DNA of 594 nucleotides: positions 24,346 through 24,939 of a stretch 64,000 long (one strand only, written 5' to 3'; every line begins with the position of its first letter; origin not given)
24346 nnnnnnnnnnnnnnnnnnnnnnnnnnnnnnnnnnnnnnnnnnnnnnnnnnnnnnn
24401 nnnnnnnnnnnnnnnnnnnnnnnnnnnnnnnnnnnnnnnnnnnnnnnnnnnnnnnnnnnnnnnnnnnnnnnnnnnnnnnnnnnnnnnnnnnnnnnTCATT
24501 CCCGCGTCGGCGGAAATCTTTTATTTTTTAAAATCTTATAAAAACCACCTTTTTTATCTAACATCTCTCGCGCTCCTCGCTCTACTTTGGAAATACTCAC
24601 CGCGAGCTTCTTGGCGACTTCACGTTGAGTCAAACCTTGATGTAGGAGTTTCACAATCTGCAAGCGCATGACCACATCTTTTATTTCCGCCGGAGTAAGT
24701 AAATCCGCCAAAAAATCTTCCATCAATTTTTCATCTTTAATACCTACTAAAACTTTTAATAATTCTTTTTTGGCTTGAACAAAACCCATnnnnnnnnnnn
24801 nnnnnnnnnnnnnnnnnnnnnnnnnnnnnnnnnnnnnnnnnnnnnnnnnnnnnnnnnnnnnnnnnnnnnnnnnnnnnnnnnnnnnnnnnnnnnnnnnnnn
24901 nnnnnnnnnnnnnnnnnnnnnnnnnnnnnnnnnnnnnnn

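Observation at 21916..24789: trpS, stand-alone trpB and a TrpR-like yerC in one minus-strand run, separated by a second GC-rich element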

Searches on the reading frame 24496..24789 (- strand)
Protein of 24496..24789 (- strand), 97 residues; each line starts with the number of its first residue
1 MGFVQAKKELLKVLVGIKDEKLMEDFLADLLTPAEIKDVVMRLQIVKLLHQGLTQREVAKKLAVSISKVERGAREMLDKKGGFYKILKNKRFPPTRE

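Call 10: search_protein_families(library=pfam, proteins=[window:24496-24789:-], max_evalue=0.01)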
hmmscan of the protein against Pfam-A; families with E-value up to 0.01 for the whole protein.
window:24496-24789:- (97 aa): 4 families
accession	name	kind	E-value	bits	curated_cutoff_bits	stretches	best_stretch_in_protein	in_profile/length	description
PF01371.25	Trp_repressor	-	1.1e-18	67.5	27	1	8-89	4-86/88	Trp repressor protein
PF13384.12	HTH_23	-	1.9e-05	24.7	24.6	1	39-70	4-35/50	Homeodomain-like domain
PF13518.12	HTH_28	-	0.00015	22.2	25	1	41-71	1-31/52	Helix-turn-helix domain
PF01381.28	HTH_3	-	0.0045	17.4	23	1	49-74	6-34/55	Helix-turn-helix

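Call 14: find_encoding_contigs(protein=window:24496-24789:-, flank=6000, max_places=10)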
Protein window:24496-24789:- (97 aa): 1 contig read that carries it; 1 place shown.
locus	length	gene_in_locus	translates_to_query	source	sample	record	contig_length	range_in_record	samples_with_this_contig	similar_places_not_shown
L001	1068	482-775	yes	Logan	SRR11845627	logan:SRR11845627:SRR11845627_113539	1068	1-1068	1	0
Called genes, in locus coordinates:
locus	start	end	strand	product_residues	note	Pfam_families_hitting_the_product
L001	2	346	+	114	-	?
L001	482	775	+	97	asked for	PF01371:Trp_repressor, PF13384:HTH_23 (faint)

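Call 59: search_protein_families(library=ncbifam, proteins=[window:24496-24789:-], max_evalue=0.01)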
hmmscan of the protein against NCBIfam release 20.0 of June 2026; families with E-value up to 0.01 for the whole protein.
window:24496-24789:- (97 aa): 12 families
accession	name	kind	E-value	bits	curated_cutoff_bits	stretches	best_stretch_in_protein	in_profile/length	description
TIGR01321.1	TrpR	equivalog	1.9e-15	57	67.25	1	8-77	10-80/94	trp operon repressor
TIGR02531.1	yecD_yerC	hypoth_equivalog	7.1e-07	29.6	42.2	1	9-74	7-72/88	YerC/YecD family TrpR-related protein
NF003055.0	PRK03975.1-2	equivalog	0.00067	19.4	122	1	42-86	14-61/140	putative transcriptional regulator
NF052366.1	photon_PedR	equivalog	0.00071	19.7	120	1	42-79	7-44/74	photosynthetic electron transport-dependent transcriptional regulator PedR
TIGR04176.1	MarR_EPS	equivalog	0.0017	18.4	88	1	41-79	5-45/105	MarR family EPS-associated transcriptional regulator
NF047515.1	SpiroCoCo_C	equivalog_domain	0.0036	16.5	125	1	34-70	274-310/313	SpiroCoCo family coiled-coil protein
NF011896.0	PRK15369.1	equivalog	0.004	16.8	242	1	43-79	155-191/211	two component system response regulator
TIGR02937.1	sigma70-ECF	superfamily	0.0048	16.5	42.9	1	44-76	124-157/165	sigma-70 family RNA polymerase sigma factor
TIGR02846.1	spore_sigmaK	equivalog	0.0054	16.3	298.65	1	17-79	163-221/227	RNA polymerase sporulation sigma factor SigK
NF004471.0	PRK05803.1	subfamily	0.0056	15.9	252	1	19-79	167-223/235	RNA polymerase sporulation sigma factor SigK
NF033545.0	transpos_IS630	equivalog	0.006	16.1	100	1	42-77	2-37/299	IS630 family transposase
TIGR00721.1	tfx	subfamily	0.0079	16.1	60.25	1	43-81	12-53/137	Tfx family DNA-binding protein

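Call 73: find_homologous_proteins(query=window:24496-24789:-, max_evalue=0.000001)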
Query window:24496-24789:- (97 aa): 26 proteins with E <= 0.000001 among 28 candidates.
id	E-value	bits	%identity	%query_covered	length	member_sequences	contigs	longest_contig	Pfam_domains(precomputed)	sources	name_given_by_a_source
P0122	2.2e-52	193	99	100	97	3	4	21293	PF01371.26,PF13384.13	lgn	-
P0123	1.7e-38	149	81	93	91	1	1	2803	PF01371.26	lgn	-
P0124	2.7e-37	145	80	99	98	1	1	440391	PF01371.26,PF13384.13,PF13518.13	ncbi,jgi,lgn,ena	ncbi:MAG: Trp family transcriptional regulator [Candidatus Magasanikbacteria bacterium]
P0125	3.4e-36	141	84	90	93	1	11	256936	PF01371.26,PF13384.13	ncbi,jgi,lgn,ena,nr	ncbi:MAG TPA: transcriptional regulator [Candidatus Magasanikbacteria bacterium]|nr:MAG: hypothetica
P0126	1.1e-35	140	84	90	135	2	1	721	PF01371.26,PF13384.13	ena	-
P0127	2.0e-34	136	77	91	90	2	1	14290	PF01371.26,PF13384.13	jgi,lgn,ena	-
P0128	3.9e-33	132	77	89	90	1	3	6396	PF01371.26,PF13384.13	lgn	-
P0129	7.3e-33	131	78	91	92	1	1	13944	PF01371.26,PF13384.13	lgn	-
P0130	2.9e-32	129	73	93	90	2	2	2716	PF01371.26,PF13384.13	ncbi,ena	-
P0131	4.7e-30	122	74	91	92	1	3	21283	PF01371.26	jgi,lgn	-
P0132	8.4e-30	121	71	93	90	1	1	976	PF01371.26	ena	-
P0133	8.2e-26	108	71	81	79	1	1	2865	PF01371.26,PF13384.13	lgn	-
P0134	7.5e-21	92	61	87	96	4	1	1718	PF01371.26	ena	-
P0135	1.7e-16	78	59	82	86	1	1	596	PF01371.26,PF13384.13,PF13518.13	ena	-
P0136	3.9e-16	77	54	84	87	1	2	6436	PF01371.26,PF13384.13,PF13518.13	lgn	-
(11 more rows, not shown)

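Call 75: find_encoding_contigs(protein=P0124, flank=3500, max_places=3)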
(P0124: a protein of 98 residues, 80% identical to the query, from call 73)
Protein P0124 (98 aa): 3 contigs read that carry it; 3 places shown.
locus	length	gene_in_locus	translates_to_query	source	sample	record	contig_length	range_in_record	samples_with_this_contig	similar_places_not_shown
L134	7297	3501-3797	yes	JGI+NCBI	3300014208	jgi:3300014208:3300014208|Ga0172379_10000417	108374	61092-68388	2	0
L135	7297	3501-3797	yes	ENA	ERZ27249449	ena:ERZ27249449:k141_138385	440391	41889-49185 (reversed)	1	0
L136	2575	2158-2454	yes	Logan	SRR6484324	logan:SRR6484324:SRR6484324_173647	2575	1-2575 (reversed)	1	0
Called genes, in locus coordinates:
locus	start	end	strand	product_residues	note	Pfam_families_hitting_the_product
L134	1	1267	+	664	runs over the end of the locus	PF00496:SBP_bac_5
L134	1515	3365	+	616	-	PF00753:Lactamase_B, PF12706:Lactamase_B_2, PF22505:RNase_J_b_CASP, PF07521:RMMBL (weak), PF17770:RNase_J_C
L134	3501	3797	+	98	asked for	PF01371:Trp_repressor, PF13384:HTH_23 (weak), PF13518:HTH_28 (weak)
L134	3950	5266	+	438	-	PF00291:PALP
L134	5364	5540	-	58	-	-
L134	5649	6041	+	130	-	PF02195:ParB_N (weak)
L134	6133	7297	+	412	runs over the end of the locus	-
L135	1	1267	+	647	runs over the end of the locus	PF00496:SBP_bac_5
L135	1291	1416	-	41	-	-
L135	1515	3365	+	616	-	PF00753:Lactamase_B, PF12706:Lactamase_B_2, PF22505:RNase_J_b_CASP, PF07521:RMMBL (weak), PF17770:RNase_J_C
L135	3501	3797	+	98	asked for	PF01371:Trp_repressor, PF13384:HTH_23 (weak), PF13518:HTH_28 (weak)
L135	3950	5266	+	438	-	PF00291:PALP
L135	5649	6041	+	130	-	PF02195:ParB_N (weak)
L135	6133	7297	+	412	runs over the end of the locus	-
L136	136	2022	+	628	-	PF00753:Lactamase_B, PF12706:Lactamase_B_2, PF22505:RNase_J_b_CASP, PF07521:RMMBL (weak), PF17770:RNase_J_C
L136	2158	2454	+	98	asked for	PF01371:Trp_repressor, PF13384:HTH_23 (weak), PF13518:HTH_28 (weak)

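Call 76: find_encoding_contigs(protein=P0125, flank=3500, max_places=4)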
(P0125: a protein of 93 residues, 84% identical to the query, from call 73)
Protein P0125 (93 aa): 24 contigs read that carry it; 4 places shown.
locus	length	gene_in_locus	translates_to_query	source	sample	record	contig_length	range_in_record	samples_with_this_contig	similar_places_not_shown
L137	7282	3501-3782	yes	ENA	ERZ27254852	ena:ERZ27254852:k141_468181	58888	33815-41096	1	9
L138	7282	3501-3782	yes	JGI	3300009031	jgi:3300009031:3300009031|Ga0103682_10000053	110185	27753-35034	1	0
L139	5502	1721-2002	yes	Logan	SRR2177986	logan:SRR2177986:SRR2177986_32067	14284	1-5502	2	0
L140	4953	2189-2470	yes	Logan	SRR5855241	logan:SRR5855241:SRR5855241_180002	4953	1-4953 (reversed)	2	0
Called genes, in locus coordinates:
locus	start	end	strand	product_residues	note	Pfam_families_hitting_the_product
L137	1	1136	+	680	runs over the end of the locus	PF00496:SBP_bac_5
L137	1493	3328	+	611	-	PF00753:Lactamase_B, PF12706:Lactamase_B_2 (weak), PF22505:RNase_J_b_CASP, PF07521:RMMBL (weak), PF17770:RNase_J_C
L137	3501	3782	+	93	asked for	PF01371:Trp_repressor, PF13384:HTH_23 (weak)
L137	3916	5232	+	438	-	PF00291:PALP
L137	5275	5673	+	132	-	PF02195:ParB_N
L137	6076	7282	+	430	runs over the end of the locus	PF00275:EPSP_synthase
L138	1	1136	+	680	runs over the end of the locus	PF00496:SBP_bac_5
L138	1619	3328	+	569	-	PF00753:Lactamase_B, PF12706:Lactamase_B_2 (weak), PF22505:RNase_J_b_CASP, PF07521:RMMBL (weak), PF17770:RNase_J_C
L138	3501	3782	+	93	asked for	PF01371:Trp_repressor, PF13384:HTH_23 (weak)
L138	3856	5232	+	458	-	PF00291:PALP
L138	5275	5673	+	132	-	PF02195:ParB_N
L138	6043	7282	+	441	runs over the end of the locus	PF00275:EPSP_synthase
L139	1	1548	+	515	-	?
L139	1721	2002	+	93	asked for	PF01371:Trp_repressor, PF13384:HTH_23 (weak)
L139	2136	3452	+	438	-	PF00291:PALP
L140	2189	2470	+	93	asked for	PF01371:Trp_repressor, PF13384:HTH_23 (weak)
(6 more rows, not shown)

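Call 79: search_solved_structures(query=window:24496-24789:-, max_evalue=0.01, show_alignments=3)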
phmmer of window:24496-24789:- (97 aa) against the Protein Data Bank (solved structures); distinct sequences matched with E-value up to 0.01: 3.
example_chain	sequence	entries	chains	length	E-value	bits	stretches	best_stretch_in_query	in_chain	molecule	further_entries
8vd6_A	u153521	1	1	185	5.2e-08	36.9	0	17-71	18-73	CAP REPEAT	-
3g1c_A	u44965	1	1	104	6.5e-05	27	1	5-86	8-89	The TrpR like protein from Eubacterium eligens ATCC 27750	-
3kor_A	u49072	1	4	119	0.00088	23.4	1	8-77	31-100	Possible Trp repressor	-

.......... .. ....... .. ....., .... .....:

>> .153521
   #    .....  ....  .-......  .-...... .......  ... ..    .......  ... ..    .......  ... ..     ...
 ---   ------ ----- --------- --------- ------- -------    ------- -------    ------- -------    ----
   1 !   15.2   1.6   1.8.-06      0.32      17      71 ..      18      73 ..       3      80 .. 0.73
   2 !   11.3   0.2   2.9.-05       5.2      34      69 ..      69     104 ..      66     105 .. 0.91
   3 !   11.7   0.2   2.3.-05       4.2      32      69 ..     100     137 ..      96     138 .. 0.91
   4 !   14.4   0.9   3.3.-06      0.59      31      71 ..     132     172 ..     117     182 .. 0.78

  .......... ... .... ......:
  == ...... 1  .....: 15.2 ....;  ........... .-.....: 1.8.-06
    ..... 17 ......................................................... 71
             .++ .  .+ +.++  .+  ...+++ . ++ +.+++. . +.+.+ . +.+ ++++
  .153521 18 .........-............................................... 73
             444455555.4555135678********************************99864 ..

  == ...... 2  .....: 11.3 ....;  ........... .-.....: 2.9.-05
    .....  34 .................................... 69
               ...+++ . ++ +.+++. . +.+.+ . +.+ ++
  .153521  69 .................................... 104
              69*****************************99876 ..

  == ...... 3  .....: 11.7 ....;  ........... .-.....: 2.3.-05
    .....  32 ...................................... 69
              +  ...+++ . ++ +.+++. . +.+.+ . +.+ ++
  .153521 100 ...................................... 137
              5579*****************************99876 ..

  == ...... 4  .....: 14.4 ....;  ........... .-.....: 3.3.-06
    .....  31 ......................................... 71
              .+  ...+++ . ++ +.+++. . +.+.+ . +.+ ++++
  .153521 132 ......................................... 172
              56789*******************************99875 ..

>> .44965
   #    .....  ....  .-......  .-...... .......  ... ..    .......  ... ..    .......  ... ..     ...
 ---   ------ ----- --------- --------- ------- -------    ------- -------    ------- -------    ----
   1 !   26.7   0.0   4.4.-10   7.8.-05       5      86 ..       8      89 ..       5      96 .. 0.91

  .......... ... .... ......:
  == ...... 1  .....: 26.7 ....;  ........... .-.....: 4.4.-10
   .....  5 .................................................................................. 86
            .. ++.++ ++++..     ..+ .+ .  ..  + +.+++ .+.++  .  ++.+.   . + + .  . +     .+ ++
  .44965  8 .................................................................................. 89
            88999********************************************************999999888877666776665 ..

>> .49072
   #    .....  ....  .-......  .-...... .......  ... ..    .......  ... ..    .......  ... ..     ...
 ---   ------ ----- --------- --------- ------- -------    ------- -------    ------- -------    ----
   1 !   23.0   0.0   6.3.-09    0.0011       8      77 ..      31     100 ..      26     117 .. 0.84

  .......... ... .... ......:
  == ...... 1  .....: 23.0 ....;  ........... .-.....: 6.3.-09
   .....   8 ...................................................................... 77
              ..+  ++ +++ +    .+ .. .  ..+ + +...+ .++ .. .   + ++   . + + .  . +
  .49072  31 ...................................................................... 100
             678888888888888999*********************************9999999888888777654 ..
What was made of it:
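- Closest known: YerC/YecD. Same: The best solved-structure sequence hits are the HisR-like 3G1C and 3KOR (call 79).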

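Call 102: search_protein_families(library=pfam, proteins=[L134:3950-5263:+], max_evalue=0.00001)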
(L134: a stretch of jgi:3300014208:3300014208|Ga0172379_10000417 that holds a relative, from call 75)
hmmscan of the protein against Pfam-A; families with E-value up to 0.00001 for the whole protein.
L134:3950-5263:+ (438 aa): 1 family
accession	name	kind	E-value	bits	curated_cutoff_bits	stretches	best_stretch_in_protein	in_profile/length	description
PF00291.31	PALP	-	2e-41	142.7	35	1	82-419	6-295/295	Pyridoxal-phosphate dependent enzyme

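Call 103: search_protein_families(library=ncbifam, proteins=[L134:3950-5263:+, P0124], max_evalue=0.00001)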
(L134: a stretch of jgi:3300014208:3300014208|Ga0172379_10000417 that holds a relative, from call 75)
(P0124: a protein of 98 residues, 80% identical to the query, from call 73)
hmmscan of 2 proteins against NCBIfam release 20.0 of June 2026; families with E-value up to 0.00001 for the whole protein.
L134:3950-5263:+ (438 aa): 19 families
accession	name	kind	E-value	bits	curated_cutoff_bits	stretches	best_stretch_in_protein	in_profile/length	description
NF009057.0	PRK12391.1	equivalog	1.5e-213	709.3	366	1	2-437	2-431/441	TrpB-like pyridoxal phosphate-dependent enzyme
TIGR01415.1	trpB_rel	hypoth_equivalog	7.8e-194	644.2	518.85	1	30-434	15-418/419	TrpB-like pyridoxal phosphate-dependent enzyme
NF010376.0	PRK13803.1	equivalog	5.1e-54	184.1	819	1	82-433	259-596/600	bifunctional phosphoribosylanthranilate isomerase/tryptophan synthase subunit beta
TIGR00263.1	trpB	equivalog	2e-50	172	392.45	1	81-426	48-379/385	tryptophan synthase subunit beta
NF010375.0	PRK13802.1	equivalog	6.7e-36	123.6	1386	1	81-426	324-667/695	bifunctional indole-3-glycerol phosphate synthase/tryptophan synthase subunit beta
NF004996.0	PRK06381.1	equivalog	4.3e-15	55.5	266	1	83-187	15-114/319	threonine synthase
NF006390.0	PRK08639.1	equivalog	2.1e-11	43.4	421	1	75-184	17-121/418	threonine ammonia-lyase IlvA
TIGR02079.1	THD1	equivalog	1.2e-10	40.7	440.55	0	75-183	8-111/410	threonine ammonia-lyase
NF006094.0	PRK08246.1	subfamily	6.7e-10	38.9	331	1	80-307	20-208/310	serine/threonine dehydratase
NF006050.0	PRK08197.1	equivalog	1.1e-09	37.6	303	0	84-200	81-192/406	threonine synthase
NF005292.0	PRK06815.1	equivalog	1.7e-08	33.9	371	0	75-186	13-119/320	threonine/serine dehydratase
TIGR01139.1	cysK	equivalog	5.2e-08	32.5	350.95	1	91-405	12-276/298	cysteine synthase A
TIGR01136.1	cysKM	subfamily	1.2e-07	31.4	344.15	0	85-339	9-227/299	cysteine synthase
TIGR03945.1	PLP_SbnA_fam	equivalog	1.3e-07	31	349.95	1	96-185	17-107/304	2,3-diaminopropionate biosynthesis protein SbnA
NF005147.0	PRK06608.1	equivalog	4.3e-07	29.1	380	0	81-301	22-209/339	serine/threonine dehydratase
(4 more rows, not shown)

P0124 (98 aa): 2 families
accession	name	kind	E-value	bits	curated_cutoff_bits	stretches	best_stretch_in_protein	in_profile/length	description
TIGR01321.1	TrpR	equivalog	2.3e-15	56.8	67.25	1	8-76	10-79/94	trp operon repressor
TIGR02531.1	yecD_yerC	hypoth_equivalog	4.9e-08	33.3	42.2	1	9-75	7-73/88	YerC/YecD family TrpR-related protein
